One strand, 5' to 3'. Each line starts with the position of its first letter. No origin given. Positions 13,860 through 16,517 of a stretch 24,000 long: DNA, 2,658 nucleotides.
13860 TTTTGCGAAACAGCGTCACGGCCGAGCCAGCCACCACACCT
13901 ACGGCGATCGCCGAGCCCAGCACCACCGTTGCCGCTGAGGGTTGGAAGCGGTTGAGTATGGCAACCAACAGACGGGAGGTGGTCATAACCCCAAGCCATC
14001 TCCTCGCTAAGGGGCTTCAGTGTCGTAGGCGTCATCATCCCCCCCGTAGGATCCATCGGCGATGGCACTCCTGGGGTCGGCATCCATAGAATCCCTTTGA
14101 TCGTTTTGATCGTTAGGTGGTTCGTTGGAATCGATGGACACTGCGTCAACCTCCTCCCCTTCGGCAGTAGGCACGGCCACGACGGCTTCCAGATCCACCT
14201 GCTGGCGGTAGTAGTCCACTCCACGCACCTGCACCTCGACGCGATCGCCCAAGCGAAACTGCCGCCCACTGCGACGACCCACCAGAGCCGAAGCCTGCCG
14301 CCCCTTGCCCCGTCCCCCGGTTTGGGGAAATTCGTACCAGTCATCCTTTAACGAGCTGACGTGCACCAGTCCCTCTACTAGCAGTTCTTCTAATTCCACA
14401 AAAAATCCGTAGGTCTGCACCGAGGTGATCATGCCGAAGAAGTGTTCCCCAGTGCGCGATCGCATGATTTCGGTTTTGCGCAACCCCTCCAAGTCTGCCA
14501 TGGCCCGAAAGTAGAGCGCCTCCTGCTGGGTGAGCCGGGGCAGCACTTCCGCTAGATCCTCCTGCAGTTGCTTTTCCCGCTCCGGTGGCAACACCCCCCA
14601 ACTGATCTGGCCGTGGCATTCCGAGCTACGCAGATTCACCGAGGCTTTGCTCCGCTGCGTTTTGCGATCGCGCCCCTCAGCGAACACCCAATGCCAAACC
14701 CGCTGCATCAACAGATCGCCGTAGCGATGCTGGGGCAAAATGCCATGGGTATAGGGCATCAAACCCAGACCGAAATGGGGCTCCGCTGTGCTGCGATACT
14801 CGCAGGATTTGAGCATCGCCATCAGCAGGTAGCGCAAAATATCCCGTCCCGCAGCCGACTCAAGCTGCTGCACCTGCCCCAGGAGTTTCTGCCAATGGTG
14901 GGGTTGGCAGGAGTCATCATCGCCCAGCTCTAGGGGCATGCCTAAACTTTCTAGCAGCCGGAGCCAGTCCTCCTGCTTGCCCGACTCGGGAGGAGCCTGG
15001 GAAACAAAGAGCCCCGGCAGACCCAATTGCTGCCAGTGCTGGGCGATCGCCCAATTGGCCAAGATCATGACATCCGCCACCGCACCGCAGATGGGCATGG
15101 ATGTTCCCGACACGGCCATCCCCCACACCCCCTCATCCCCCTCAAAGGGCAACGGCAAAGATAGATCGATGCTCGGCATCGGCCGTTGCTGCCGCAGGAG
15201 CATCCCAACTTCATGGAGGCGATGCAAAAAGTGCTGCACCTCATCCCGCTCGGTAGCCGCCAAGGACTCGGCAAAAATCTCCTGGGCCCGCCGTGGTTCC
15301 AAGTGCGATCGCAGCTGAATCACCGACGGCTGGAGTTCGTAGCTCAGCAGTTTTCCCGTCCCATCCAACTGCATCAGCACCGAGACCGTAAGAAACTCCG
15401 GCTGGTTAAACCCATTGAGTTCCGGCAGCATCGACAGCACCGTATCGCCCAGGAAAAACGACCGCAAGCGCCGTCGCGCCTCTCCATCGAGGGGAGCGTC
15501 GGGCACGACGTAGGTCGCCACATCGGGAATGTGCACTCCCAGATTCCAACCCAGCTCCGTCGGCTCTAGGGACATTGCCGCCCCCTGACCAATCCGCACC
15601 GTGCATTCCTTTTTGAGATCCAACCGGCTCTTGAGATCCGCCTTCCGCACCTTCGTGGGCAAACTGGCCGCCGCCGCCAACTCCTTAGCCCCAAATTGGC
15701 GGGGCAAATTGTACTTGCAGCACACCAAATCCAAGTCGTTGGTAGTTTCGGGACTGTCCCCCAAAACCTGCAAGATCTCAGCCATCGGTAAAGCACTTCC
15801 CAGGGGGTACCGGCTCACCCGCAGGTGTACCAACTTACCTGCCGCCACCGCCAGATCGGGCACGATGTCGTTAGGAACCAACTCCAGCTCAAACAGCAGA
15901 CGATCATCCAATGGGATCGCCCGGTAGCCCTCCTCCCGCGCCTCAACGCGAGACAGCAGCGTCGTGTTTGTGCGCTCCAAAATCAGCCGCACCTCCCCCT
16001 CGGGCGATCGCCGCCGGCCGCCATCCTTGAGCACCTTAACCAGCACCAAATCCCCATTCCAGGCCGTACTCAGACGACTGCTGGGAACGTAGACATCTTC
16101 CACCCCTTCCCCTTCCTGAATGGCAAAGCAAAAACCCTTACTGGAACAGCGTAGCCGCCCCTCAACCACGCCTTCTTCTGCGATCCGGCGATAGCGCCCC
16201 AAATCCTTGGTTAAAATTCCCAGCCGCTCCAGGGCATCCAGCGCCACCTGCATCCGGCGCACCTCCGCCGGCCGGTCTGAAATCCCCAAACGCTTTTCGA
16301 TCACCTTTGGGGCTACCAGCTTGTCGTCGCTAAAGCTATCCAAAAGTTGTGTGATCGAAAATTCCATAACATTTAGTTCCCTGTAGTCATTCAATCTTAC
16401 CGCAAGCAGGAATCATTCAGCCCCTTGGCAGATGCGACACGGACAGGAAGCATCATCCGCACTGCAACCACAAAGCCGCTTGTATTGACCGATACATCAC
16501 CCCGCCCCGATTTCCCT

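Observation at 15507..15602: RNase II/R homolog lacks the RNB motif-I aspartates: candidate pseudo-nuclease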

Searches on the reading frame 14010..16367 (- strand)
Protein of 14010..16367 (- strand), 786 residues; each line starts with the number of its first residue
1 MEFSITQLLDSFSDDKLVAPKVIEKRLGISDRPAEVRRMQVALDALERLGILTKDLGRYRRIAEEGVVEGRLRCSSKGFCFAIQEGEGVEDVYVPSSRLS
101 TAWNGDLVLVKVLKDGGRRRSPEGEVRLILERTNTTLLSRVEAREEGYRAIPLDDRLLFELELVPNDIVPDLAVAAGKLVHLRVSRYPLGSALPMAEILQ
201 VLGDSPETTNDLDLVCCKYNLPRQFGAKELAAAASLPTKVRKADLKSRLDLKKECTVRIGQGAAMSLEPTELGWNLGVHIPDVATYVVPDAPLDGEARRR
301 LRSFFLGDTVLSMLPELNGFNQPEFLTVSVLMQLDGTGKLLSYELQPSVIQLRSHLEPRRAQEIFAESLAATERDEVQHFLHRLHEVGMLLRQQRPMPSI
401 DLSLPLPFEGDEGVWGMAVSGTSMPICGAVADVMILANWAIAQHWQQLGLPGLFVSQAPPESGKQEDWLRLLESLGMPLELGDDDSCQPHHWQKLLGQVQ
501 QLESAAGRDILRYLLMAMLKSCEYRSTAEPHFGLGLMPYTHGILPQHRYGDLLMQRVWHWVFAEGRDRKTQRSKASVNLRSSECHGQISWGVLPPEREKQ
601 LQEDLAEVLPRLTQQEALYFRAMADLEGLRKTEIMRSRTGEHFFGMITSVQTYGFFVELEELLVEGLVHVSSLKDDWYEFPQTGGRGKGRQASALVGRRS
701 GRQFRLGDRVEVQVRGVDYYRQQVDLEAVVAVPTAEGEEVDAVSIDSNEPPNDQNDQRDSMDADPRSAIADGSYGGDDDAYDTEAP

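Call 36: find_related_loci(query=A2, collection=genome_contigs, flank=1500)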
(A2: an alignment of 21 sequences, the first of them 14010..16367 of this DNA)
Query A2 (786 aa) in genome_contigs; peptide patterns used: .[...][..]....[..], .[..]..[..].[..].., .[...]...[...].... (x = any residue, [..] = any of these).
599 stretches matched a pattern (row limit reached: there are more); 583 encode a relative of the query (tblastn E <= 1e-3); the best 80 are kept; 80 distinct loci.
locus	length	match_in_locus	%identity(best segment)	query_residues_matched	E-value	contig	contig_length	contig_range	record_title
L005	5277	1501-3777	62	1-753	0e+0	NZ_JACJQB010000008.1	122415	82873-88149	Pseudanabaena mucicola FACHB-723 contig8, whole genome shotgun sequence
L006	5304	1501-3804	60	1-778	0e+0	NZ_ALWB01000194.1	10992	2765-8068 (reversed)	Pseudanabaena biceps PCC 7429 scaffold_00194, whole genome shotgun sequence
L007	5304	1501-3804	61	1-756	0e+0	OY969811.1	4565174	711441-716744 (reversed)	MAG: uncultured cyanobacterium isolate MFD02832.bin.c.1 genome assembly, chromosome: 1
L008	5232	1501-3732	62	1-738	0e+0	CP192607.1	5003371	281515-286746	MAG: Pseudanabaena sp. BL-A-41 isolate Passages #2 and #5 chromosome, complete genome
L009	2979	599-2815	62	1-730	0e+0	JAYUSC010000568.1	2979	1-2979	MAG: Pseudanabaena sp. isolate GL117_DN_concoct_61 GL117_DN_concoct_61_567, whole genome shotgun sequence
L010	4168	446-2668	62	1-732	0e+0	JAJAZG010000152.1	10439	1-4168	MAG: Pseudanabaena sp. CAN_BIN31 c_000000050422, whole genome shotgun sequence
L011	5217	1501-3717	62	1-730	0e+0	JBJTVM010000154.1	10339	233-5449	MAG: Pseudanabaena sp. isolate samp_4445_concoct_1532 samp_4445_384319, whole genome shotgun sequence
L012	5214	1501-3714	62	1-729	0e+0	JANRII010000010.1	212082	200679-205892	MAG: Pseudanabaenaceae cyanobacterium bins.39 k141_1912741, whole genome shotgun sequence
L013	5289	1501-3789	60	1-752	0e+0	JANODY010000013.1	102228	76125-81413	MAG: Cyanobacteria bacterium SOY_65_metabat_81 SOY_65_k141_1773625, whole genome shotgun sequence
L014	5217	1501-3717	62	1-730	0e+0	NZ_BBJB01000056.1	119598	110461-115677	Pseudanabaena sp. lw0831, whole genome shotgun sequence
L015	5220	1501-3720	59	1-732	0e+0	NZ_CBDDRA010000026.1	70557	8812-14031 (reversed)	Tumidithrix helvetica PCC 7403 NODE_0026, whole genome shotgun sequence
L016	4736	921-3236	52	1-762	0e+0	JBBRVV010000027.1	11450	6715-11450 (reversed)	MAG: Pseudanabaenales cyanobacterium isolate La3_metabat2.228 La3_metabat2.228_K_2613510_L_11450_cov_9.0000, whole genom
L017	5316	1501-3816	60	1-759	0e+0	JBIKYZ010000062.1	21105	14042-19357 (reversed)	MAG: Pseudanabaena sp. isolate ME2015-10-22_3300042382_group6_bin51 Rohwer_bin1386_scaffold_475_c1, whole genome shotgun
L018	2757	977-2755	60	1-584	0e+0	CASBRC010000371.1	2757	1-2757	MAG: uncultured cyanobacterium isolate PMM_0003 genome assembly, contig: PMM_0003_000000000371, whole genome shotgun seq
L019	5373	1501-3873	46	1-757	0e+0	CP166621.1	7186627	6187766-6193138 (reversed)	MAG: Leptolyngbya sp. BL-A-14 chromosome, complete genome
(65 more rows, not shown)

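Call 74: predict_structure(alignment_id=A3)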
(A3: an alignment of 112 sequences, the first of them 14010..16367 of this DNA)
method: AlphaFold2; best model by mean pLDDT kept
length: 786 residues; sequences in the alignment: 112
mean_pLDDT: 91.0   pTM: 0.88
mean pLDDT of the five models: 91.0, 90.7, 90.4, 90.0, 89.7
residues with pLDDT >= 90: 679; 70-90: 42; 50-70: 14; < 50: 51
segments of 3 or more residues with pLDDT < 50: 740-786
pLDDT, mean of each block of 10 residues (from residue 1): 88 92 94 95 96 97 95 96 93 96 96 94 97 95 98 95 98 98 95 96 96 96 96 97 97 97 97 98 98 97 95 95 97 98 98 97 95 94 97 93 88 88 94 97 97 96 92 94 88 93 95 94 96 96 97 98 97 96 97 97 96 96 96 97 97 96 96 93 62 86 95 97 96 55 45 41 39 32 31
secondary structure, 60 per line:
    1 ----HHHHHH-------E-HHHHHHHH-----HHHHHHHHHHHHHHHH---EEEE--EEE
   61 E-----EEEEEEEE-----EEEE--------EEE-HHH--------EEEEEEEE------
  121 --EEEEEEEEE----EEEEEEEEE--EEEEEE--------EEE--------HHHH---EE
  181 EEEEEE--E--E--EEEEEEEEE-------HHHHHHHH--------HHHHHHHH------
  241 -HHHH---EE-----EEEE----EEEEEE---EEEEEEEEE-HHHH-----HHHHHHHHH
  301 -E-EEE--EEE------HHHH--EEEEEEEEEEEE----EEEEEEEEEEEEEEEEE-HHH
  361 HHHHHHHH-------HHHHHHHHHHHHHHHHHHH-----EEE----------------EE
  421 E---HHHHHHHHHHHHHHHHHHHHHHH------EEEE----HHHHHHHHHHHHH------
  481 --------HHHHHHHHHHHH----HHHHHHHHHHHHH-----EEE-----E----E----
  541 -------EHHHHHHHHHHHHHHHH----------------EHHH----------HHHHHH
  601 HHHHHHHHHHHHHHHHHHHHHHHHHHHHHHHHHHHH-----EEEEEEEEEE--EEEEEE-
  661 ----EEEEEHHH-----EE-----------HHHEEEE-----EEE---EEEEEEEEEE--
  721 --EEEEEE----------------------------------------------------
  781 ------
elements in order (helices of 4 or more, strands of 3 or more residues): H5-10 H20-27 H33-48 E52-55 E58-61 E67-74 E80-83 E92-94 E107-114 E123-131 E136-144 E147-152 E161-163 H172-175 E179-186 E195-203 H211-218 H227-234 H242-245 E256-259 E264-269 E273-281 H283-286 H292-300 E304-306 E309-311 H318-321 E324-335 E340-356 H358-368 H376-394 E400-402 E419-421 H425-447 E454-457 H462-474 H489-500 H505-517 E523-525 H549-564 H595-636 E642-651 E654-659 E665-669 E694-697 E703-705 E709-718 E723-728

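Call 76: fold_search(model_id=the predicted structure, library=pdb)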
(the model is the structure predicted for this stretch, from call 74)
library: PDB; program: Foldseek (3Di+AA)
matches with E <= 10: 796; with E <= 0.001: 64
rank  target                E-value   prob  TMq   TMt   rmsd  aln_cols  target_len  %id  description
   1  8cdu_C                7.9e-51  1.00  0.65  0.72  12.4       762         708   26  Rnase R bound to a 30S degradation intermediate (main state) (released 2023-12-20)
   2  5xgu_A                3.5e-47  1.00  0.63  0.77   5.9       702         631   25  Escherichia coli. RNase R (released 2017-10-18)
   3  5xgu_B                1.0e-46  1.00  0.63  0.78   5.5       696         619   24  Escherichia coli. RNase R (released 2017-10-18)
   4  7dcy                  2.0e-45  1.00  0.67  0.80   5.3       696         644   19  Apo form of Mycoplasma genitalium RNase R (released 2021-03-17)
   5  7did_A                3.5e-45  1.00  0.67  0.81   5.2       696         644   19  Mycoplasma genitalium RNase R in complex with ribose methylated single-stranded RNA (released 2021-03-17)
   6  7dic_A                5.7e-45  1.00  0.67  0.80   5.4       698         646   19  Mycoplasma genitalium RNase R in complex with single-stranded RNA (released 2021-03-17)
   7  5c0x_J                9.9e-38  1.00  0.65  0.55   5.5       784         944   18  Structure of a 12-subunit nuclear exosome complex bound to structured RNA (released 2015-08-05)
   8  4ifd_J                9.0e-37  1.00  0.65  0.55   5.7       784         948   18  Crystal structure of an 11-subunit eukaryotic exosome complex bound to RNA (released 2013-02-06)
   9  8qcf_K                1.5e-36  1.00  0.64  0.56   5.8       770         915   18  yeast cytoplasmic exosome-Ski2 complex degrading a RNA substrate (released 2024-01-10)
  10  4pmw_A                2.2e-36  1.00  0.60  0.68   7.7       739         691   18  Structure of mouse Dis3L2 in complex with oligoU RNA substrate (released 2014-07-30)
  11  8e28_A                2.5e-36  1.00  0.57  0.64   9.0       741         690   20  Human Dis3L2 in complex with hairpin A-GCU14 (released 2023-03-01)
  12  6d6q_K                4.1e-36  1.00  0.64  0.59   5.5       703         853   17  Human nuclear exosome-MTR4 RNA complex - overall reconstruction (released 2018-06-20)
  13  9cy7_B                6.2e-36  1.00  0.58  0.64   6.9       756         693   18  Structure of S.pombe Dis3L2 in complex with oligoU RNA substrate (released 2025-08-06)
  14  8e29_A                9.1e-36  1.00  0.60  0.67   8.0       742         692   19  Human Dis3L2 in complex with hairpin C-U12 (released 2023-03-01)
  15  5jea_J                1.1e-35  1.00  0.58  0.50   7.0       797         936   17  Structure of a cytoplasmic 11-subunit RNA exosome complex including Ski7, bound to RNA (released 2016-07-13)
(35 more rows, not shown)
